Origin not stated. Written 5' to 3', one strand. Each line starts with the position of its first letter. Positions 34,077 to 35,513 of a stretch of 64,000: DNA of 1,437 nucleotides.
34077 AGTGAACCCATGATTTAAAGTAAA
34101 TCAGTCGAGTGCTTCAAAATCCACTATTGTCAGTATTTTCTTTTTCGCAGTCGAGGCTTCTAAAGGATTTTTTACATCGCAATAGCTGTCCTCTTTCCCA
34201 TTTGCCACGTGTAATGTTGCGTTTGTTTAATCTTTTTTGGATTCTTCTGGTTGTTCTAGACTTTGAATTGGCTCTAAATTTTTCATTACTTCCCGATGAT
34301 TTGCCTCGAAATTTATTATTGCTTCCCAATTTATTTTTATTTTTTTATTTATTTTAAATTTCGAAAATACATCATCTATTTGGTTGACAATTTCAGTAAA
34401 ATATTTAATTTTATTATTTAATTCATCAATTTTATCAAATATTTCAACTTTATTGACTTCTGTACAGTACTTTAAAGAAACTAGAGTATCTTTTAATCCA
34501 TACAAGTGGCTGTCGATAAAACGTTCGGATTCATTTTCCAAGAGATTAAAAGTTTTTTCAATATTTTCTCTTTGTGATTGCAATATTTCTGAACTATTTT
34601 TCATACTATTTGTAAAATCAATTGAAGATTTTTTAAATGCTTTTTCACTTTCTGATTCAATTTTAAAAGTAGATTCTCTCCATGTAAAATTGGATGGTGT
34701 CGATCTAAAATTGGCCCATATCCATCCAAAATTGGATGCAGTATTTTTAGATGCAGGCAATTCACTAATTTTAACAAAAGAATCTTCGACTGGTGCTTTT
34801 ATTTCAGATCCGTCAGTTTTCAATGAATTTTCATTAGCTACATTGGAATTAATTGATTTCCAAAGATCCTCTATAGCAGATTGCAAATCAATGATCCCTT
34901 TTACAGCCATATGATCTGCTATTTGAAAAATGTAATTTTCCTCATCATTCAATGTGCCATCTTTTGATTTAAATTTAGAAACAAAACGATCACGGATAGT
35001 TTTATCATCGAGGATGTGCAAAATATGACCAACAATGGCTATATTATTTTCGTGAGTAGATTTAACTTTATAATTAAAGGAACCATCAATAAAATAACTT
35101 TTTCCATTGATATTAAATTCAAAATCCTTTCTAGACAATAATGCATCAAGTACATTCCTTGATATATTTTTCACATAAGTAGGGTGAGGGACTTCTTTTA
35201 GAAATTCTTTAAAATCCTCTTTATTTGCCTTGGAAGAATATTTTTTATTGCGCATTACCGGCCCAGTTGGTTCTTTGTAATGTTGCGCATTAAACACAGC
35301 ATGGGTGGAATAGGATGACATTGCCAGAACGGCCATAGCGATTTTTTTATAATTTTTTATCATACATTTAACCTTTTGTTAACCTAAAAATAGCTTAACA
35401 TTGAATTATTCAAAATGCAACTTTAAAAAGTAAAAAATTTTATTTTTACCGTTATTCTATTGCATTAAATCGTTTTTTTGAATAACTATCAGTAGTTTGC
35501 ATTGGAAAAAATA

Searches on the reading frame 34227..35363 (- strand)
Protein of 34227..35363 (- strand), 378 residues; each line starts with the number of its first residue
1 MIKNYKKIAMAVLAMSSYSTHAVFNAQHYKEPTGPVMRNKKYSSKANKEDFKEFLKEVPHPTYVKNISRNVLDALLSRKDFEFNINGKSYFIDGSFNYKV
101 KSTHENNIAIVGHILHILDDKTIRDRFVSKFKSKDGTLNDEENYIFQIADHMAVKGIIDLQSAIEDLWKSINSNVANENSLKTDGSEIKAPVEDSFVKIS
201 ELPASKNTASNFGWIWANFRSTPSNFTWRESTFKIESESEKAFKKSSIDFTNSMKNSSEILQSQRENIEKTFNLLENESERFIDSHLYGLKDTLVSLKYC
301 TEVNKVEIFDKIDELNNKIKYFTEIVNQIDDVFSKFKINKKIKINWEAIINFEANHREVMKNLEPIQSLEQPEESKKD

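Call 10: search_protein_families(library=ncbifam, proteins=[window:34227-35363:-], max_evalue=0.001)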
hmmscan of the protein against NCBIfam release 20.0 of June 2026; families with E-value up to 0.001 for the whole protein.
window:34227-35363:- (378 aa): 0 families

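Call 22: search_protein_families(library=pfam, proteins=[window:34227-35363:-], max_evalue=5)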
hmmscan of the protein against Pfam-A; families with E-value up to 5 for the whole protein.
window:34227-35363:- (378 aa): 2 families
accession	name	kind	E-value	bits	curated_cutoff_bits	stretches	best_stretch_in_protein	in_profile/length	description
PF17324.7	BLI1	-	0.033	15.3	26.9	1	295-345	58-107/111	BLOC-1 interactor 1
PF10046.14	BLOC1_2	-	0.042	14.7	33.4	1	253-335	3-90/96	Biogenesis of lysosome-related organelles complex-1 subunit 2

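Call 77: find_homologous_proteins(query=window:34227-35363:-, max_evalue=0.001)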
Query window:34227-35363:- (378 aa): 1 proteins with E <= 0.001 among 3496 candidates.
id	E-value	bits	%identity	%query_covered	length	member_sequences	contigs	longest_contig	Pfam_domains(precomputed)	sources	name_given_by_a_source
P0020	2.1e-242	821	100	100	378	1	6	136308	-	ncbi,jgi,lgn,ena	jgi:hypothetical protein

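Call 82: search_protein_families(library=phrogs, proteins=[window:34227-35363:-], max_evalue=0.01)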
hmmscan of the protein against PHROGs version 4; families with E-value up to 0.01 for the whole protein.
window:34227-35363:- (378 aa): 1 family
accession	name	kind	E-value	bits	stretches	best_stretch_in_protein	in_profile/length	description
phrog_25709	-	unknown function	0.008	17.2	0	103-139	33-69/109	-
